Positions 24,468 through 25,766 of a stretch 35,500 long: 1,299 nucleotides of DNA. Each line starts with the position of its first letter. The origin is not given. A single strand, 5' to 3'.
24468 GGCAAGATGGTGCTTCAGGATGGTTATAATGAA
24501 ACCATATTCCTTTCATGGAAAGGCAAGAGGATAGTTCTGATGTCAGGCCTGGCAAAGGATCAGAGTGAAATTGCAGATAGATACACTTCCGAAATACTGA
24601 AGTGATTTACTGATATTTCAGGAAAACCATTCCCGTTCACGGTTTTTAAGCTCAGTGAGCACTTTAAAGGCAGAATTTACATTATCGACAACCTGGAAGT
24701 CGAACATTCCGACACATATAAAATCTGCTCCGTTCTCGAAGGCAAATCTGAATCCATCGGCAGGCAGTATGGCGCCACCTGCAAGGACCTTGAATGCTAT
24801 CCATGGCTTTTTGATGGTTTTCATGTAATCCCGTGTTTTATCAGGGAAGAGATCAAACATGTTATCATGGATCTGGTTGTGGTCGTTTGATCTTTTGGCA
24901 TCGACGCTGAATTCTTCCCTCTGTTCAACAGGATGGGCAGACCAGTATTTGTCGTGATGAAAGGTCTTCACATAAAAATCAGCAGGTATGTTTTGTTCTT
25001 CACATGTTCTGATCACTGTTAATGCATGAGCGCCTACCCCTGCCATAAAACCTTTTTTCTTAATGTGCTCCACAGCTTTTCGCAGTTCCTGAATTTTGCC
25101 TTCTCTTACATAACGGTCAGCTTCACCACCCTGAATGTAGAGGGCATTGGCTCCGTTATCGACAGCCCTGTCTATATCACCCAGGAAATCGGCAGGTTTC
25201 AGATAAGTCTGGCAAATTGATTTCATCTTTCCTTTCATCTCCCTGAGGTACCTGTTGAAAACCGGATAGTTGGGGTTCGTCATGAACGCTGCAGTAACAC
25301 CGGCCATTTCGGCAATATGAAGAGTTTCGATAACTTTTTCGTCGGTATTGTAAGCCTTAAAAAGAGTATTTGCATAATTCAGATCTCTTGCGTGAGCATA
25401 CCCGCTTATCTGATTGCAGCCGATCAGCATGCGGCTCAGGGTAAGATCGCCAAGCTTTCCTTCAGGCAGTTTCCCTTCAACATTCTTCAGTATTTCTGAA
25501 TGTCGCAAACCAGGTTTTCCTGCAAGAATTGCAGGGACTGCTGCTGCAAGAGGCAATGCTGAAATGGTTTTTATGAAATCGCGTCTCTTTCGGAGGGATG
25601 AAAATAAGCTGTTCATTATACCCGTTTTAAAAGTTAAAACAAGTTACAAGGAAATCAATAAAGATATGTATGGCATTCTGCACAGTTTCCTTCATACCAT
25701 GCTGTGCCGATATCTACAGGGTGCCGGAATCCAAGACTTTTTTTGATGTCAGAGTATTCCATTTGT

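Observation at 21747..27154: Convergent periplasmic redox island: ImcH-like heptaheme quinol-dehydrogenase-type cytochrome, two Tat-exported enzymes and two secreted unknowns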

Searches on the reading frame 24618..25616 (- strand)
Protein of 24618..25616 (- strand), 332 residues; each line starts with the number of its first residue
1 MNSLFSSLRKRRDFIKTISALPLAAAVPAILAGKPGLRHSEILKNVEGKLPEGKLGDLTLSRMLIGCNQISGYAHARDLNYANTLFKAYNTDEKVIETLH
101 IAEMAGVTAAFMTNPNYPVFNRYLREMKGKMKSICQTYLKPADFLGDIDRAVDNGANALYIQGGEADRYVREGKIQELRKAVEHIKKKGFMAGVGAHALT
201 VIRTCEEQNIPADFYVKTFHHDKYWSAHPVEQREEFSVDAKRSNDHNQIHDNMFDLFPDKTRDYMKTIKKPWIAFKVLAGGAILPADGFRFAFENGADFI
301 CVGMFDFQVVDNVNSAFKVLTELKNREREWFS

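Call 3: search_protein_families(library=pfam, proteins=[window:24618-25616:-], max_evalue=0.01)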
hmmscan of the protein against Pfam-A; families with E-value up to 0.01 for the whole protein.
window:24618-25616:- (332 aa): 0 families

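Call 4: search_protein_families(library=ncbifam, proteins=[window:24618-25616:-], max_evalue=0.01)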
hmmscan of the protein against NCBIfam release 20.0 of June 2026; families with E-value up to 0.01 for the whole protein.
window:24618-25616:- (332 aa): 0 families

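Call 5: find_homologous_proteins(query=window:24618-25616:-)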
Query window:24618-25616:- (332 aa): 6510 proteins with E <= 0.001 among 8000 candidates; the best 120 are listed.
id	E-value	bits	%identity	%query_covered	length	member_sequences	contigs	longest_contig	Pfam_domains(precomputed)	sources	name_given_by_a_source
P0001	2.0e-224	762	100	100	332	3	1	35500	-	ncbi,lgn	ncbi:MAG: hypothetical protein ACM3UT_04070 [Chloroflexota bacterium]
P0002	4.7e-201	685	89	100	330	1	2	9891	-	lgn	-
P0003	8.1e-196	668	86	100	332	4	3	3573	-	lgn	-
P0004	9.0e-183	625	80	100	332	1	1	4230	-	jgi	-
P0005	6.4e-181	619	80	100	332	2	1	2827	-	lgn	-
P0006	9.0e-179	612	78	100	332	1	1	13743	-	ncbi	-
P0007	2.6e-178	610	77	100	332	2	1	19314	-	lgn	-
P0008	2.6e-161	554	71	98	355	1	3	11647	-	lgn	-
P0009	4.6e-159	547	72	99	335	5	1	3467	-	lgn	-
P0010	1.1e-158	546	72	97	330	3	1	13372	-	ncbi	ncbi:MAG: hypothetical protein ACM3NR_00255 [Methanosarcina sp.]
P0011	8.8e-157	539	68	98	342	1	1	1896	-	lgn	-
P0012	9.7e-157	539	70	97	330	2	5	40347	-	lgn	-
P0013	1.3e-156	539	68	100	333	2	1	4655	-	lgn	-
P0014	2.7e-155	535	69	98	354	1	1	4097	-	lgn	-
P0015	2.8e-154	531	68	98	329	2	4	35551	-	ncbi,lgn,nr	ncbi:MAG TPA: hypothetical protein VK155_20000 [Bacteroidales bacterium]|nr:hypothetical protein [Ba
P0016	1.3e-152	526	69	98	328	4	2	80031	-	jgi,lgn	jgi:hypothetical protein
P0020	3.1e-149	515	65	98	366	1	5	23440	-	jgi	jgi:hypothetical protein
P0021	1.4e-147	509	63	98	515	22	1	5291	PF07681.18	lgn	-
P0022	7.9e-147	507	65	97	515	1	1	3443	PF07681.18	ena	-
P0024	2.6e-146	505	62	98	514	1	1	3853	PF07681.18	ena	-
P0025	3.6e-146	505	64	97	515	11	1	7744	PF07681.18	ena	-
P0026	5.3e-146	504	63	98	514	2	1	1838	PF07681.18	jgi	-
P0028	2.9e-145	502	64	97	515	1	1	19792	PF07681.18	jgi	jgi:uncharacterized membrane protein YphA (DoxX/SURF4 family)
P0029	4.3e-145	501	63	98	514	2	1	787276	PF07681.18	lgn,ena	-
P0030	5.7e-145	501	64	97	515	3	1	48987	PF07681.18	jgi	jgi:uncharacterized membrane protein YphA (DoxX/SURF4 family)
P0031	9.3e-145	500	62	97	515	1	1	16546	PF07681.18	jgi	jgi:uncharacterized membrane protein YphA (DoxX/SURF4 family)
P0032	1.0e-144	500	63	98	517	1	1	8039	PF07681.18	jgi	jgi:uncharacterized membrane protein YphA (DoxX/SURF4 family)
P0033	1.8e-144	499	64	98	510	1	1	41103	PF07681.18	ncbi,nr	ncbi:MAG: DoxX family protein [Bacteroidia bacterium]|nr:DoxX family protein [Bacteroidia bacterium]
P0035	3.3e-144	498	63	97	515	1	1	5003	PF07681.18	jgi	jgi:uncharacterized membrane protein YphA (DoxX/SURF4 family)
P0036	7.3e-144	497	65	97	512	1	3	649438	PF07681.18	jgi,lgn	jgi:uncharacterized membrane protein YphA (DoxX/SURF4 family)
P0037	8.5e-144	497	63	97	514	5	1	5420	PF07681.18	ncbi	-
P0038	9.9e-144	497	64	97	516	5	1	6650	PF07681.18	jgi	jgi:uncharacterized membrane protein YphA (DoxX/SURF4 family)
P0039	1.0e-143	497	63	97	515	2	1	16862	PF07681.18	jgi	jgi:uncharacterized membrane protein YphA (DoxX/SURF4 family)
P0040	1.1e-143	496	63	97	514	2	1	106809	PF07681.18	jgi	jgi:uncharacterized membrane protein YphA (DoxX/SURF4 family)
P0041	1.4e-143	496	64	97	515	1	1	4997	PF07681.18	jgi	jgi:uncharacterized membrane protein YphA (DoxX/SURF4 family)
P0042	1.7e-143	496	62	99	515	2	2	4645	PF07681.18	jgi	jgi:uncharacterized membrane protein YphA (DoxX/SURF4 family)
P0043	2.7e-143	495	63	97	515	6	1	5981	PF07681.18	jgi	jgi:uncharacterized membrane protein YphA (DoxX/SURF4 family)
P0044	4.3e-143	494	63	97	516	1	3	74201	PF07681.18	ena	-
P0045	4.8e-143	494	64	97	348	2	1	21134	-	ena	-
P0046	6.6e-143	494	64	97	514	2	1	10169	PF07681.18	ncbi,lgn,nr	ncbi:MAG: DoxX family protein [Bacteroidales bacterium]|nr:DoxX family protein [Bacteroidales bacter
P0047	7.5e-143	494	63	98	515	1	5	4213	PF07681.18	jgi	jgi:uncharacterized membrane protein YphA (DoxX/SURF4 family)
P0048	1.0e-142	493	62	97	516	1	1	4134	PF07681.18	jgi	jgi:uncharacterized membrane protein YphA (DoxX/SURF4 family)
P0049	1.2e-142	493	63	97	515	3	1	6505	PF07681.18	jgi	jgi:uncharacterized membrane protein YphA (DoxX/SURF4 family)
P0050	2.5e-142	492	64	97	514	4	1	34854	PF07681.18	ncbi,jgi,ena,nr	ncbi:MAG TPA: DoxX family protein [Bacteroidales bacterium]|nr:DoxX family protein [Bacteroidales ba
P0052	4.0e-142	491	66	96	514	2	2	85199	PF07681.18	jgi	jgi:uncharacterized membrane protein YphA (DoxX/SURF4 family)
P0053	4.6e-142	491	63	98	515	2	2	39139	PF07681.18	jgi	jgi:uncharacterized membrane protein YphA (DoxX/SURF4 family)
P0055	4.8e-142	491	62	97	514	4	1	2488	PF07681.18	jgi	-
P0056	5.9e-142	491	62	97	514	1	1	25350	PF07681.18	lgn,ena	-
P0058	1.3e-141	490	61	97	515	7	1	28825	PF07681.18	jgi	jgi:uncharacterized membrane protein YphA (DoxX/SURF4 family)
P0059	1.3e-141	490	62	97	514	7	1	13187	PF07681.18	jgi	jgi:uncharacterized membrane protein YphA (DoxX/SURF4 family)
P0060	1.4e-141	490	62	98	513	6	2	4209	PF07681.18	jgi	jgi:uncharacterized membrane protein YphA (DoxX/SURF4 family)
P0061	1.8e-141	489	62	98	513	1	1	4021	PF07681.18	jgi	jgi:uncharacterized membrane protein YphA (DoxX/SURF4 family)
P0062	2.3e-141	489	62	98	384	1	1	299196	-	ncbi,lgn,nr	ncbi:MAG: hypothetical protein MUO72_17430 [Bacteroidales bacterium]|nr:hypothetical protein [Bacter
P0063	2.3e-141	489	62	97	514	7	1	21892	PF07681.18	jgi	jgi:uncharacterized membrane protein YphA (DoxX/SURF4 family)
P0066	7.1e-141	487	63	97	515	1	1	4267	PF07681.18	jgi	jgi:uncharacterized membrane protein YphA (DoxX/SURF4 family)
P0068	9.9e-141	487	62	98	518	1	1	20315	PF07681.18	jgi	jgi:uncharacterized membrane protein YphA (DoxX/SURF4 family)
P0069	1.3e-140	486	63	97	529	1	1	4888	PF07681.18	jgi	jgi:uncharacterized membrane protein YphA (DoxX/SURF4 family)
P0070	1.3e-140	486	61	97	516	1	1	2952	PF07681.18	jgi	jgi:uncharacterized membrane protein YphA (DoxX/SURF4 family)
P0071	1.5e-140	486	63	97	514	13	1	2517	PF07681.18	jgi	jgi:uncharacterized membrane protein YphA (DoxX/SURF4 family)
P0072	1.7e-140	486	62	97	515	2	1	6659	PF07681.18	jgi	jgi:uncharacterized membrane protein YphA (DoxX/SURF4 family)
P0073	2.2e-140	486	64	98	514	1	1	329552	PF07681.18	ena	-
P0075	4.6e-140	485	62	98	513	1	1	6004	PF07681.18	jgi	jgi:uncharacterized membrane protein YphA (DoxX/SURF4 family)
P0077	5.8e-140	484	60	97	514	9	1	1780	PF07681.18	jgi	jgi:uncharacterized membrane protein YphA (DoxX/SURF4 family)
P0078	6.1e-140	484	60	98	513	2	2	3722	PF07681.18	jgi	jgi:uncharacterized membrane protein YphA (DoxX/SURF4 family)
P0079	9.4e-140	483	62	99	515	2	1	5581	PF07681.18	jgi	jgi:uncharacterized membrane protein YphA (DoxX/SURF4 family)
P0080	9.6e-140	483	62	98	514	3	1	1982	PF07681.18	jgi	jgi:uncharacterized membrane protein YphA (DoxX/SURF4 family)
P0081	1.0e-139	483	62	98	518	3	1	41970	PF07681.18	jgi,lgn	jgi:uncharacterized membrane protein YphA (DoxX/SURF4 family)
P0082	1.3e-139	483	60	98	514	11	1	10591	PF07681.18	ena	-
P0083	1.4e-139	483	61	97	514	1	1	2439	PF07681.18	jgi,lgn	jgi:uncharacterized membrane protein YphA (DoxX/SURF4 family)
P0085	2.2e-139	482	62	98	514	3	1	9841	PF07681.18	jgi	jgi:uncharacterized membrane protein YphA (DoxX/SURF4 family)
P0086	2.2e-139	482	61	98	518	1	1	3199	PF07681.18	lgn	-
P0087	2.2e-139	482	61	98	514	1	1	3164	PF07681.18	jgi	-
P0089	6.7e-139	481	61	97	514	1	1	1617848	PF07681.18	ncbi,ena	-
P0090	7.7e-139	481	61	97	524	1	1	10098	PF07681.18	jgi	jgi:uncharacterized membrane protein YphA (DoxX/SURF4 family)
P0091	8.4e-139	480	61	97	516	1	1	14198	PF07681.18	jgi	jgi:uncharacterized membrane protein YphA (DoxX/SURF4 family)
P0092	9.4e-139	480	61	97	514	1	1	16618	PF07681.18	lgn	-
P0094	1.4e-138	480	61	98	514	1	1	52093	PF07681.18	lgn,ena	-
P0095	2.2e-138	479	60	97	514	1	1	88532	PF07681.18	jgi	jgi:uncharacterized membrane protein YphA (DoxX/SURF4 family)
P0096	2.6e-138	479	61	98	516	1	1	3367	PF07681.18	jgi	jgi:uncharacterized membrane protein YphA (DoxX/SURF4 family)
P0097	3.7e-138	478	60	100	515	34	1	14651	PF07681.18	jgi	-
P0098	3.9e-138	478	61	98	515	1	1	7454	PF07681.18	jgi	jgi:uncharacterized membrane protein YphA (DoxX/SURF4 family)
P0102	1.1e-137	477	61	98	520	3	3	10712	PF07681.18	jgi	jgi:uncharacterized membrane protein YphA (DoxX/SURF4 family)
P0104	1.7e-137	476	62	98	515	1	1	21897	PF07681.18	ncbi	-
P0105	2.3e-137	476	60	97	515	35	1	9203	PF07681.18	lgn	-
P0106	2.4e-137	476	60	98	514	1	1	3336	PF07681.18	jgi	jgi:uncharacterized membrane protein YphA (DoxX/SURF4 family)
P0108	6.2e-137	474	59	98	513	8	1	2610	PF07681.18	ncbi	-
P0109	1.1e-136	473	62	97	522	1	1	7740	PF07681.18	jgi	jgi:uncharacterized membrane protein YphA (DoxX/SURF4 family)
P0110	1.8e-136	473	59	98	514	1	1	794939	PF07681.18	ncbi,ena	-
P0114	3.2e-136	472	61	98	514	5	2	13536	PF07681.18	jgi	jgi:uncharacterized membrane protein YphA (DoxX/SURF4 family)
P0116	7.0e-136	471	62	97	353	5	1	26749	-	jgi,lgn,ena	-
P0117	8.9e-136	470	60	98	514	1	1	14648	PF07681.18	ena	-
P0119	1.9e-135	469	60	98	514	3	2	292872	PF07681.18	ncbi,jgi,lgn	ncbi:MAG: DoxX family protein [Bacteroidales bacterium]|jgi:uncharacterized membrane protein YphA (D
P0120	2.6e-135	469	60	97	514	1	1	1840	PF07681.18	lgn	-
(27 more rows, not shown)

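Call 10: search_solved_structures(query=window:24618-25616:-, max_evalue=10)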
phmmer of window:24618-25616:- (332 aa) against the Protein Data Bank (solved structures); distinct sequences matched with E-value up to 10: 3.
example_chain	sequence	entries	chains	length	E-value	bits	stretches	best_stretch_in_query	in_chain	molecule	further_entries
8ebc_A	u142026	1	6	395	0.21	14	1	260-304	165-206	Lmo0132 protein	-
1pvn_A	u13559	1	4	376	1.6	11.2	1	276-304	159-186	Inosine-5'-monophosphate dehydrogenase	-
1lrt_A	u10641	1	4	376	1.7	11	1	277-304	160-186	INOSINE-5'-MONOPHOSPHATE DEHYDROGENASE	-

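Call 12: find_encoding_contigs(protein=P0016, flank=10000, max_places=3)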
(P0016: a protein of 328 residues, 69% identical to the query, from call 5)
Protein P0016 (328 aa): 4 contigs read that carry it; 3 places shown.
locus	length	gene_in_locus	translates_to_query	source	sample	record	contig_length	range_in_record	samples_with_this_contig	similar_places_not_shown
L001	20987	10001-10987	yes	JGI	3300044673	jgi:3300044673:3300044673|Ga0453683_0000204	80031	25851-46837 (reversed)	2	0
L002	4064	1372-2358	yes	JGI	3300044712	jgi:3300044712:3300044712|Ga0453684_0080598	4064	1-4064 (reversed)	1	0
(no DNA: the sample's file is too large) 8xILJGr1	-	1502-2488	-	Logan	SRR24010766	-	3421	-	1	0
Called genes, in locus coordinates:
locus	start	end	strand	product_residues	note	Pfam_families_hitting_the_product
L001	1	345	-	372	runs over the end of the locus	PF16115:DUF4831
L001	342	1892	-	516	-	PF03853:YjeF_N, PF01256:Carb_kinase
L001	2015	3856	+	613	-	PF07690:MFS_1, PF00854:PTR2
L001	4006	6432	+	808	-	PF00696:AA_kinase, PF22468:ACT_9, PF01842:ACT (weak), PF13840:ACT_7, PF22468:ACT_9, PF03447:NAD_binding_3, PF00742:Homoserine_dh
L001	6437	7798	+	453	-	PF14821:Thr_synth_N, PF00291:PALP, PF24857:THR4_C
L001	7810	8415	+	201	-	PF00702:Hydrolase, PF06888:Put_Phosphatase (faint), PF12710:HAD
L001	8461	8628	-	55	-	-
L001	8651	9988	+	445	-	PF03264:Cytochrom_NNT, PF02085:Cytochrom_CIII (faint), PF14522:Cytochrome_C7 (faint)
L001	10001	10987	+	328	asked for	-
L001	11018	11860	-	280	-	PF20244:DUF6599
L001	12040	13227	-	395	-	PF00248:Aldo_ket_red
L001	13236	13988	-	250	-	PF13483:Lactamase_B_3, PF12706:Lactamase_B_2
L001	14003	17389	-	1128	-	PF07494:Reg_prop (faint), PF07495:Y_Y_Y, PF07228:SpoIIE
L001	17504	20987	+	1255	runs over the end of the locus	PF08126:Propeptide_C25, PF01364:Peptidase_C25, PF18962:Por_Secre_tail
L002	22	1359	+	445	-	PF03264:Cytochrom_NNT, PF02085:Cytochrom_CIII (faint), PF14522:Cytochrome_C7 (faint)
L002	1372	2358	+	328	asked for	-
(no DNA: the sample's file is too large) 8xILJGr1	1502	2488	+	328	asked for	-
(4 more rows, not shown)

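Call 13: find_encoding_contigs(protein=P0089, flank=10000, max_places=2)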
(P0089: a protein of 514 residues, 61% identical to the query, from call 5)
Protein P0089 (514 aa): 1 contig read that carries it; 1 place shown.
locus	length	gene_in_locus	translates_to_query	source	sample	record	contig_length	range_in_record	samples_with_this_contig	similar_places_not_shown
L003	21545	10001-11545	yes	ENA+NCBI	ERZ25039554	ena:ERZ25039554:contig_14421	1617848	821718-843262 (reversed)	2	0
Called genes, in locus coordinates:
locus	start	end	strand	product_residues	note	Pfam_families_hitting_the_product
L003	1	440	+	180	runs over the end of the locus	PF03190:Thioredox_DsbH, PF13098:Thioredoxin_2, PF13899:Thioredoxin_7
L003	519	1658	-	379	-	PF16115:DUF4831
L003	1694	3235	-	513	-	PF03853:YjeF_N, PF01256:Carb_kinase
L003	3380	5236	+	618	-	PF07690:MFS_1, PF00854:PTR2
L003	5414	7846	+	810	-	PF00696:AA_kinase, PF01842:ACT (faint), PF22468:ACT_9, PF13840:ACT_7, PF22468:ACT_9, PF03447:NAD_binding_3, PF00742:Homoserine_dh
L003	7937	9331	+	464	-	PF14821:Thr_synth_N, PF00291:PALP, PF24857:THR4_C (weak)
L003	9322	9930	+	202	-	PF00702:Hydrolase, PF06888:Put_Phosphatase (weak), PF13419:HAD_2 (weak), PF12710:HAD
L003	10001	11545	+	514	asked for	PF07681:DoxX (weak)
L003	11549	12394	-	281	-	PF20244:DUF6599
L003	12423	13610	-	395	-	PF00248:Aldo_ket_red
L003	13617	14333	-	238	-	PF13483:Lactamase_B_3, PF12706:Lactamase_B_2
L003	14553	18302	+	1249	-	PF08126:Propeptide_C25, PF01364:Peptidase_C25, PF18962:Por_Secre_tail (weak)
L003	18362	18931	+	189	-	PF01966:HD (faint)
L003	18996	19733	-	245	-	PF06439:3keto-disac_hyd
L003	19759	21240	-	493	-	PF01408:GFO_IDH_MocA, PF19051:GFO_IDH_MocA_C2, PF22725:GFO_IDH_MocA_C3 (faint)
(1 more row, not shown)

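Call 14: find_encoding_contigs(protein=P0029, flank=10000, max_places=2)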
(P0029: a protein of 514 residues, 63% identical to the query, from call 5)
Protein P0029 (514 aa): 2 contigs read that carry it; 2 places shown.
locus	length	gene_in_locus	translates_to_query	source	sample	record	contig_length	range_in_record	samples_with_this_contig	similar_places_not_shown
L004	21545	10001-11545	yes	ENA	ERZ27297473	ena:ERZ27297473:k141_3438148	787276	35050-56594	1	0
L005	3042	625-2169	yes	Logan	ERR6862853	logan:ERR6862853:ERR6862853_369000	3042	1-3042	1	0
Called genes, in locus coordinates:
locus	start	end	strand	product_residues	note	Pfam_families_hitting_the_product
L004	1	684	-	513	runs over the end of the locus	PF03853:YjeF_N, PF01256:Carb_kinase, PF08543:Phos_pyr_kin (weak)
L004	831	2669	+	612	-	PF07690:MFS_1, PF00854:PTR2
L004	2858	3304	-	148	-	PF01797:Y1_Tnp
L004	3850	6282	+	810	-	PF00696:AA_kinase, PF01842:ACT (weak), PF22468:ACT_9, PF13840:ACT_7, PF22468:ACT_9, PF03447:NAD_binding_3, PF00742:Homoserine_dh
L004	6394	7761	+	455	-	PF14821:Thr_synth_N, PF00291:PALP, PF24857:THR4_C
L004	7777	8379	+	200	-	PF00702:Hydrolase, PF06888:Put_Phosphatase (faint), PF08282:Hydrolase_3 (faint), PF13419:HAD_2 (weak), PF12710:HAD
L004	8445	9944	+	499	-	PF03264:Cytochrom_NNT, PF02085:Cytochrom_CIII (faint), PF14522:Cytochrome_C7 (faint)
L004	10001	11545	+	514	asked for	PF07681:DoxX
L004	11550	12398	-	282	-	PF20244:DUF6599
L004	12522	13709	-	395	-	PF00248:Aldo_ket_red, PF13187:Fer4_9 (weak)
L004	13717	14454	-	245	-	PF13483:Lactamase_B_3, PF12706:Lactamase_B_2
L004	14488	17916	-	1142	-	PF07495:Y_Y_Y, PF07228:SpoIIE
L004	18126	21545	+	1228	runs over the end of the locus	PF08126:Propeptide_C25, PF01364:Peptidase_C25, PF18962:Por_Secre_tail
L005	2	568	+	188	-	?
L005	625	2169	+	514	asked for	PF07681:DoxX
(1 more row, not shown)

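Call 15: find_encoding_contigs(protein=P0062, flank=10000, max_places=2)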
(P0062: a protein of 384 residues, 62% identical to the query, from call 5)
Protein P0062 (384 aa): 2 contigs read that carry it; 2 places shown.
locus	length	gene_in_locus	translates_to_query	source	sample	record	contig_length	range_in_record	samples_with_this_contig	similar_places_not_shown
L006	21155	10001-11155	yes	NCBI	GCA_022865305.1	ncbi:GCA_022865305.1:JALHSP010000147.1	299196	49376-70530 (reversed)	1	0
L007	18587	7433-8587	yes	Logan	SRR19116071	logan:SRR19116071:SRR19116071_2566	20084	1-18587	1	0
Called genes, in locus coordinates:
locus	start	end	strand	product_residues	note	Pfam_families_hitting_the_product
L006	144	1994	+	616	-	PF07690:MFS_1, PF00854:PTR2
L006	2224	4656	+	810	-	PF00696:AA_kinase, PF01842:ACT (faint), PF22468:ACT_9, PF13840:ACT_7, PF22468:ACT_9, PF03447:NAD_binding_3, PF00742:Homoserine_dh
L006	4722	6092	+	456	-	PF14821:Thr_synth_N, PF00291:PALP, PF24857:THR4_C (weak)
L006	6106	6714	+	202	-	PF00702:Hydrolase, PF06888:Put_Phosphatase (weak), PF12710:HAD, PF08282:Hydrolase_3 (faint)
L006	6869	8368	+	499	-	PF03264:Cytochrom_NNT, PF02085:Cytochrom_CIII (faint), PF14522:Cytochrome_C7 (faint)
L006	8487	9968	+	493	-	PF02225:PA (weak), PF04389:Peptidase_M28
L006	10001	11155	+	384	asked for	-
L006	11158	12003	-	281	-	PF20244:DUF6599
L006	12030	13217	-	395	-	PF00248:Aldo_ket_red, PF13187:Fer4_9 (weak)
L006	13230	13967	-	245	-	PF13483:Lactamase_B_3, PF12706:Lactamase_B_2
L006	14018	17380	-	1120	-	PF07494:Reg_prop (faint), PF07495:Y_Y_Y, PF07228:SpoIIE (weak)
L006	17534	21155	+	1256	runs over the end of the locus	PF08126:Propeptide_C25, PF01364:Peptidase_C25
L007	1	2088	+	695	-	?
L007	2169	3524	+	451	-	PF14821:Thr_synth_N, PF00291:PALP, PF24857:THR4_C (weak)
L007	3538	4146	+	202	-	PF00702:Hydrolase, PF06888:Put_Phosphatase (weak), PF12710:HAD, PF08282:Hydrolase_3 (faint)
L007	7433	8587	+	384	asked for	-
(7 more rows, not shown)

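Call 16: find_related_loci(query=A1, collection=genome_contigs, flank=10000)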
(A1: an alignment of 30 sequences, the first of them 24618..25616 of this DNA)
Query A1 (332 aa) in genome_contigs; peptide patterns used: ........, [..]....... (x = any residue, [..] = any of these).
599 stretches matched a pattern (row limit reached: there are more); 591 encode a relative of the query (tblastn E <= 1e-3); the best 80 are kept; 80 distinct loci.
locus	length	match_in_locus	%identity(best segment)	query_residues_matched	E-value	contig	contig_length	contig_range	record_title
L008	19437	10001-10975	68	7-332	2e-159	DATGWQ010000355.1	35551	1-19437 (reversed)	MAG TPA_asm: Bacteroidales bacterium isolate SMAG_U10586 k141_23504, whole genome shotgun sequence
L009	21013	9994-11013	64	6-332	3e-157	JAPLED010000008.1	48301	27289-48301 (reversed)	MAG: Bacteroidia bacterium isolate LacPavin_0920_WC90_MAG_39_66 LacPavin_0920_WC90_scaffold_1435307, whole genome shotgu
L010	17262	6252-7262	67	8-332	7e-156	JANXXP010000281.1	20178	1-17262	MAG: Bacteroidetes bacterium isolate GL140_3_metabat_15_sub GL140_3_k141_2548089, whole genome shotgun sequence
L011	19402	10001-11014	64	8-332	2e-155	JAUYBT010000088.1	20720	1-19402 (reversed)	MAG: Bacteroidales bacterium isolate C20_concoct.bin.132 C20_k141_170298, whole genome shotgun sequence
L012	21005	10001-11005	64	11-332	6e-152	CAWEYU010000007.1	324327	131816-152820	MAG: uncultured Bacteroidales bacterium isolate MFD05942.bin.1.356 genome assembly, contig: contig_32193, whole genome s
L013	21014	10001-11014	64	8-332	1e-151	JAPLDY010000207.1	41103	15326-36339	MAG: Bacteroidia bacterium isolate LacPavin_0920_SED3_MAG_42_11 LacPavin_0920_SED3_scaffold_2834594, whole genome shotgu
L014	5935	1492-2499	63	10-332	6e-151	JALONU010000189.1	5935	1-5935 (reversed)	MAG: Bacteroidales bacterium isolate Prado085 scaffold_31826, whole genome shotgun sequence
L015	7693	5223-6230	64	10-332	6e-150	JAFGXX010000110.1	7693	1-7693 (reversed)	MAG: Bacteroidales bacterium isolate ZodW_Metabat.7 k87_4750698, whole genome shotgun sequence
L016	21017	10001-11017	62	7-332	5e-148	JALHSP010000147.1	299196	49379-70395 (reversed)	MAG: Bacteroidales bacterium isolate PFL1 seq_3977278, whole genome shotgun sequence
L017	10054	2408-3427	60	6-332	1e-146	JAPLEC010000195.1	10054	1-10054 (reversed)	MAG: Bacteroidia bacterium isolate LacPavin_0920_SED5_MAG_39_11 LacPavin_0920_SED5_scaffold_574219, whole genome shotgun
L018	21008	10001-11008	62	10-332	5e-146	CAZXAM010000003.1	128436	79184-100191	MAG TPA_asm: uncultured Rikenellaceae bacterium isolate SRP192927_co7_131 genome assembly, contig: NODE_133_length_12843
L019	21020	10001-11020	60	6-332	8e-146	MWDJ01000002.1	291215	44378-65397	MAG: Bacteroidetes bacterium ADurb.Bin145 BWX96_contig000002, whole genome shotgun sequence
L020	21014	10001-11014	62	8-332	2e-145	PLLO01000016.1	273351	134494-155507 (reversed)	MAG: Bacteroidales bacterium isolate fen_984 73.20120800_E3X.31_contig_9651, whole genome shotgun sequence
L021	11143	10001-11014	62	8-332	4e-145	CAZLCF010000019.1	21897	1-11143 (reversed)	MAG TPA_asm: uncultured Rikenellaceae bacterium isolate binchicken_co189_2 genome assembly, contig: NODE_2112_length_218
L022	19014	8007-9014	60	7-332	5e-144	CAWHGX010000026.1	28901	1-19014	MAG: uncultured Bacteroidales bacterium isolate MFD00709.bin.2.55 genome assembly, contig: contig_179552, whole genome s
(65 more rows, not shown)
